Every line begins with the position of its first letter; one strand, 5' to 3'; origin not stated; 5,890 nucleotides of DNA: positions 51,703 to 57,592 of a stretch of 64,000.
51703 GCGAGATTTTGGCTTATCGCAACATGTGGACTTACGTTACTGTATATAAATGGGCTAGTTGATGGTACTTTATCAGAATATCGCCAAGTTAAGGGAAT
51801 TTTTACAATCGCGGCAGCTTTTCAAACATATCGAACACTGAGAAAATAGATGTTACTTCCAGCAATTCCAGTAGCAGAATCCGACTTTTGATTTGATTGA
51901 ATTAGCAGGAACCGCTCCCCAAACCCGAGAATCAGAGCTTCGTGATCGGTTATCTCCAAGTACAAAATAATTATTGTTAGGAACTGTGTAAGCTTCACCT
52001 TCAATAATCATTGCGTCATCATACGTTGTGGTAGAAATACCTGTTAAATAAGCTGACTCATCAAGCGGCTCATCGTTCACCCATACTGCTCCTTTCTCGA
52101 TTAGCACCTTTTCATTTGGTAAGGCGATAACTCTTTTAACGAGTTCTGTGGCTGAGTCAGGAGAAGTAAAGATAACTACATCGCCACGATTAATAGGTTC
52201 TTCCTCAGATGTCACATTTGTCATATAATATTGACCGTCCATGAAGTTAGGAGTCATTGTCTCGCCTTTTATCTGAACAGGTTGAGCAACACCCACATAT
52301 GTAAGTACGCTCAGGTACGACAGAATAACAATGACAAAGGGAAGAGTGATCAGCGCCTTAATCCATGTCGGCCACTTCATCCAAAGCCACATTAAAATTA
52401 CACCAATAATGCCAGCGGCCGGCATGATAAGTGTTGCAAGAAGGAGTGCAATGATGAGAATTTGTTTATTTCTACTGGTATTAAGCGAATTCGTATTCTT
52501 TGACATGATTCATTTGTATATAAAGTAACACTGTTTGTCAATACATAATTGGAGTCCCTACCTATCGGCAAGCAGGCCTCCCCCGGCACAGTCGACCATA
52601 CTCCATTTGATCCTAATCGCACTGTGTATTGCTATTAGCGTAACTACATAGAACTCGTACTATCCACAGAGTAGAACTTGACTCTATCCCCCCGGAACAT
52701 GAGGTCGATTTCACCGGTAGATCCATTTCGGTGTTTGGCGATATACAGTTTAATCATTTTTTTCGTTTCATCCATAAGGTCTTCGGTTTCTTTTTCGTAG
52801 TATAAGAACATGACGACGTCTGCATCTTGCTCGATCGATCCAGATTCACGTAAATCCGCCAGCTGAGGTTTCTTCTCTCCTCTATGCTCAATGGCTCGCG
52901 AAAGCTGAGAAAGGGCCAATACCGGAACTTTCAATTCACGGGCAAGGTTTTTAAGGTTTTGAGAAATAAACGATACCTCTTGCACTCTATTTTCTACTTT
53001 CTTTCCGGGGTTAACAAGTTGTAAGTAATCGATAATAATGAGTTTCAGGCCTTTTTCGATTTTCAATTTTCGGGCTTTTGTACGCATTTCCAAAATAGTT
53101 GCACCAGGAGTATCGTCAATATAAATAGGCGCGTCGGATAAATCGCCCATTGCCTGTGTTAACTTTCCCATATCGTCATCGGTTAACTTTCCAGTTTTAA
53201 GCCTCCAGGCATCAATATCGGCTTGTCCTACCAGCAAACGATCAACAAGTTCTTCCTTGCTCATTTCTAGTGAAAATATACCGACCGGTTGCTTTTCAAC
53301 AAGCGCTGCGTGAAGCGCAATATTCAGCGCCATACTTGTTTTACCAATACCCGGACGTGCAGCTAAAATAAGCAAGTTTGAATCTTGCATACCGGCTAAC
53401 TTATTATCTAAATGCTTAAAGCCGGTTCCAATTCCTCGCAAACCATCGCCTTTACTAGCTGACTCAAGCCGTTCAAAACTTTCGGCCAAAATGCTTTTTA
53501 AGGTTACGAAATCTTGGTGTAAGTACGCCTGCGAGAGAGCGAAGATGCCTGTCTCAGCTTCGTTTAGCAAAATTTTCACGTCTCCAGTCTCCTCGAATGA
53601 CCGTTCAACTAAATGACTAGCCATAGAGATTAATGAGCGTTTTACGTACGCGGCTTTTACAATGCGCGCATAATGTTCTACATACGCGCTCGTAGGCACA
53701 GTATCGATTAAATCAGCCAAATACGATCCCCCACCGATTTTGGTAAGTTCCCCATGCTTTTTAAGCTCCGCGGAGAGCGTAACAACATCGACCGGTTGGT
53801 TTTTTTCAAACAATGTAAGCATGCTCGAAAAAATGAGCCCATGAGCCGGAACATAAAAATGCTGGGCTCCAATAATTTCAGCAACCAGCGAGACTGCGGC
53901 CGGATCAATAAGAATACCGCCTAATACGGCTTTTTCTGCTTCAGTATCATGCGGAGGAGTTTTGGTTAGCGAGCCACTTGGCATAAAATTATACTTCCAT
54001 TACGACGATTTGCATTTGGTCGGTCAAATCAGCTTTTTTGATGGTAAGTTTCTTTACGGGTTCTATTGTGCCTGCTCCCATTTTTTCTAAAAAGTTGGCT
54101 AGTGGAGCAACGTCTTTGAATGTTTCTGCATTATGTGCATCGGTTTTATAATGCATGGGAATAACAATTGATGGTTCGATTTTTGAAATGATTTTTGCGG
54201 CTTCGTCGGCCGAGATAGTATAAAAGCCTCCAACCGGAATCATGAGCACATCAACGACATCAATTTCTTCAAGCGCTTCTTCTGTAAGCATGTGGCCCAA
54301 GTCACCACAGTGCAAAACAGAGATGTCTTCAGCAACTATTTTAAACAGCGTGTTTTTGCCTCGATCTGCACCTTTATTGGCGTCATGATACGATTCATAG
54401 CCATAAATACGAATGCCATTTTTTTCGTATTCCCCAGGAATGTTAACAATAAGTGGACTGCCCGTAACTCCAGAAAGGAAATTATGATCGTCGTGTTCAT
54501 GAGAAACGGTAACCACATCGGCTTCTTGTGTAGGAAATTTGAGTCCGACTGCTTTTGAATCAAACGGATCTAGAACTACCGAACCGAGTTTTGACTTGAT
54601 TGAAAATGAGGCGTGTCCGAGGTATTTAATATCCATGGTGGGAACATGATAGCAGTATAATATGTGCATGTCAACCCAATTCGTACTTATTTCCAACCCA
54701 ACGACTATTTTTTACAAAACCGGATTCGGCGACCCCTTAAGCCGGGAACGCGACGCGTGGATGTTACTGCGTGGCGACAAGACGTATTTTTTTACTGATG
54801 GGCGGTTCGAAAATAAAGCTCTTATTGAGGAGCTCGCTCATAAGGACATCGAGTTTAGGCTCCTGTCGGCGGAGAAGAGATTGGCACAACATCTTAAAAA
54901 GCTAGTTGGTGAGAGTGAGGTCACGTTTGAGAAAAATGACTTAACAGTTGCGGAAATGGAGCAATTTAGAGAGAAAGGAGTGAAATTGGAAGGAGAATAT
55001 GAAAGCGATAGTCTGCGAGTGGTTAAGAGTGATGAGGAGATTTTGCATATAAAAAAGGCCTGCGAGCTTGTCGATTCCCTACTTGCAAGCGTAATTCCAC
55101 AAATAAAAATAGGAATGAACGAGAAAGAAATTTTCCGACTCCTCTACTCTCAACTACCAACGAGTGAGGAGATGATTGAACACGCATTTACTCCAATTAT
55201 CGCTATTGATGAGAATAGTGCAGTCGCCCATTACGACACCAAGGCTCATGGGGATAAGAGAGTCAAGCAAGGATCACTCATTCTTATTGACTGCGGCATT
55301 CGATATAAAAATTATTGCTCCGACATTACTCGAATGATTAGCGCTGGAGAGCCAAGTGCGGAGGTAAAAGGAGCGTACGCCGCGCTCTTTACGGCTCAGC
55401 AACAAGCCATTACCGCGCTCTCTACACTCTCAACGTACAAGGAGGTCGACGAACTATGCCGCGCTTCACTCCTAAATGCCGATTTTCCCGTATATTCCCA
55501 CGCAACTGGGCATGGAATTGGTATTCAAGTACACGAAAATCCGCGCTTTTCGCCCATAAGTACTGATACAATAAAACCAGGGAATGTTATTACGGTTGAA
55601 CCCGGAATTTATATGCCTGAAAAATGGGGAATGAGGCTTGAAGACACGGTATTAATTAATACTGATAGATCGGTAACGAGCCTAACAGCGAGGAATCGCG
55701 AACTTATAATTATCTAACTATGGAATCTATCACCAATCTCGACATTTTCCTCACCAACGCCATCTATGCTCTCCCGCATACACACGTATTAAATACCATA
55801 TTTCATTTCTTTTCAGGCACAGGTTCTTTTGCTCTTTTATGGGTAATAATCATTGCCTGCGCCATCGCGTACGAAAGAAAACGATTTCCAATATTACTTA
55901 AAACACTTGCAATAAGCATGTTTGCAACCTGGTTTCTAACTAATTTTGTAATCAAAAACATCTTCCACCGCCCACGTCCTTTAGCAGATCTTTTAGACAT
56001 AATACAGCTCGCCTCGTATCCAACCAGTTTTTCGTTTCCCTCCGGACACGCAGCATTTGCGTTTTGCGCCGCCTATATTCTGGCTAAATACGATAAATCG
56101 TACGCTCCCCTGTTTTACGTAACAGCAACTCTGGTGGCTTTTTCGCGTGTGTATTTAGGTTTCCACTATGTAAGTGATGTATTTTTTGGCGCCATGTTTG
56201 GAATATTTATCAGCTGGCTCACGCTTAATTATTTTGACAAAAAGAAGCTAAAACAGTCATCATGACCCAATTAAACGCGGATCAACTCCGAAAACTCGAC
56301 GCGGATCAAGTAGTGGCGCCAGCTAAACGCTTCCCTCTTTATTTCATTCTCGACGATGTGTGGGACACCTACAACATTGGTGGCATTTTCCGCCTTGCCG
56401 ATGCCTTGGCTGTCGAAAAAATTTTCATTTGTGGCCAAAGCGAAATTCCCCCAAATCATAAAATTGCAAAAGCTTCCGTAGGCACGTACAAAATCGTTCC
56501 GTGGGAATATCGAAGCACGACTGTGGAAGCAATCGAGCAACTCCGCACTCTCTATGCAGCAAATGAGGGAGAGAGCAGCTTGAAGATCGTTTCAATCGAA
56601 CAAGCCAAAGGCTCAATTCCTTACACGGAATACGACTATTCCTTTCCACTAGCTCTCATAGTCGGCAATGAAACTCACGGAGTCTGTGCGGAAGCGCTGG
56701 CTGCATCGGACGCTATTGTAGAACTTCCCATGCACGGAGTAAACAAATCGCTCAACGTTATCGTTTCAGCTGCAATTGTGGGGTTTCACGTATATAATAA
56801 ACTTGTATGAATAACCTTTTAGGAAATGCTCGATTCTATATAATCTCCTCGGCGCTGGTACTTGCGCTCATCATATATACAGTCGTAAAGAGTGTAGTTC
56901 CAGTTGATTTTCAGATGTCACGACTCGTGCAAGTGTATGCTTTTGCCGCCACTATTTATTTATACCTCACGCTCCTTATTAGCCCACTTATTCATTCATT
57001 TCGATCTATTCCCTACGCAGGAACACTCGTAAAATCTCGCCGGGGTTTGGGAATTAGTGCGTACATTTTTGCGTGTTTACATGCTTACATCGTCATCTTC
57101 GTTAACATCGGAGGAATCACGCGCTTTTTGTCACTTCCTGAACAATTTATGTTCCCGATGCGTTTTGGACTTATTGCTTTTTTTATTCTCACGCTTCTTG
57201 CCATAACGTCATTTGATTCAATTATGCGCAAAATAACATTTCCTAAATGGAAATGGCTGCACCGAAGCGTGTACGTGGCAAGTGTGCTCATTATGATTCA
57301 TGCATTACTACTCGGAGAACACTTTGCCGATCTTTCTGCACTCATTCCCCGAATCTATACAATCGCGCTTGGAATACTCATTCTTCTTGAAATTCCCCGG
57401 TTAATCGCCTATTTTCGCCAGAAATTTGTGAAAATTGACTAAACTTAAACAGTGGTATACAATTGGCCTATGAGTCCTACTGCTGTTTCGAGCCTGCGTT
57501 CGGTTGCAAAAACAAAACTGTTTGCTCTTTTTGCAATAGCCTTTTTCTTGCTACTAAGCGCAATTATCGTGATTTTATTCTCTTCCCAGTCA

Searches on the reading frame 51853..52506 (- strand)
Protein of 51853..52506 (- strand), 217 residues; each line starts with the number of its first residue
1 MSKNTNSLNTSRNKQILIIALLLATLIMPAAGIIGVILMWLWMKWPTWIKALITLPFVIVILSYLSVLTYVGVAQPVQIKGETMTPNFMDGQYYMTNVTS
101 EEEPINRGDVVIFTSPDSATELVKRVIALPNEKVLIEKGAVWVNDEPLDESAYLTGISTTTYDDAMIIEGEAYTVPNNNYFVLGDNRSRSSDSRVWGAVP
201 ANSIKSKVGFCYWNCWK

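Call 62: search_protein_families(library=pfam, proteins=[window:51853-52506:-], max_evalue=0.01)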
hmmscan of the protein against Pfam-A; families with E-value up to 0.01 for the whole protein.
window:51853-52506:- (217 aa): 2 families
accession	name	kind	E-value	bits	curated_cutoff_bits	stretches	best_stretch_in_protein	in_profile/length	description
PF10502.14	Peptidase_S26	-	1.2e-36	126.6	22.9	1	58-213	7-168/168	Signal peptidase, peptidase S26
PF00717.28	Peptidase_S24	-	0.0071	16.5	23.3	0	77-132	38-87/116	Peptidase S24-like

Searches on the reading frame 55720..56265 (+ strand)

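Call 62: search_protein_families(library=pfam, proteins=[window:55720-56265:+], max_evalue=0.01)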
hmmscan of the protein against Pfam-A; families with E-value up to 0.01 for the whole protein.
window:55720-56265:+ (181 aa): 3 families
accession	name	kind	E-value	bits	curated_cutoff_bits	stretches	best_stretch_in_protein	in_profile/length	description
PF01569.27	PAP2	-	1.1e-23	83.8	27.2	1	63-175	5-128/130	PAP2 superfamily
PF14378.12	PAP2_3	-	3.1e-09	37.4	27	1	20-166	24-189/190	PAP2 superfamily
PF14360.12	PAP2_C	-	0.0004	21.3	27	1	108-167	8-71/74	PAP2 superfamily C-terminal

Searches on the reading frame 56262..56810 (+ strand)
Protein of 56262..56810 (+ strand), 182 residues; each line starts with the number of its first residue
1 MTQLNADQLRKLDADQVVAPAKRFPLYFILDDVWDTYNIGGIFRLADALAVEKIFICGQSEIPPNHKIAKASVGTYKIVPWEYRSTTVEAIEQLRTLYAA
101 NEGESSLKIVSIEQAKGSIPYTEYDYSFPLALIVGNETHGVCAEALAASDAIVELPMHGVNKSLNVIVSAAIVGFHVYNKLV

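Call 62: search_protein_families(library=pfam, proteins=[window:56262-56810:+], max_evalue=0.01)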
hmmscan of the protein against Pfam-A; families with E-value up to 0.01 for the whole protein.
window:56262-56810:+ (182 aa): 1 family
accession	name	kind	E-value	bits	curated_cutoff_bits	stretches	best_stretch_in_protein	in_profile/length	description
PF00588.24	SpoU_methylase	-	9.1e-28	97.6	29.7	1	26-173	2-140/142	SpoU rRNA Methylase family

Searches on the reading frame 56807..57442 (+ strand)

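Call 62: search_protein_families(library=pfam, proteins=[window:56807-57442:+], max_evalue=0.01)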
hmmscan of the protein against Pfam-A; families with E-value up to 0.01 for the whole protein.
window:56807-57442:+ (211 aa): 1 family
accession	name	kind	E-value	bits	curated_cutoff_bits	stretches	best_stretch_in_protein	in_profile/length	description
PF01794.25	Ferric_reduct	-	2.5e-10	40.9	28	1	46-162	3-120/121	Ferric reductase like transmembrane component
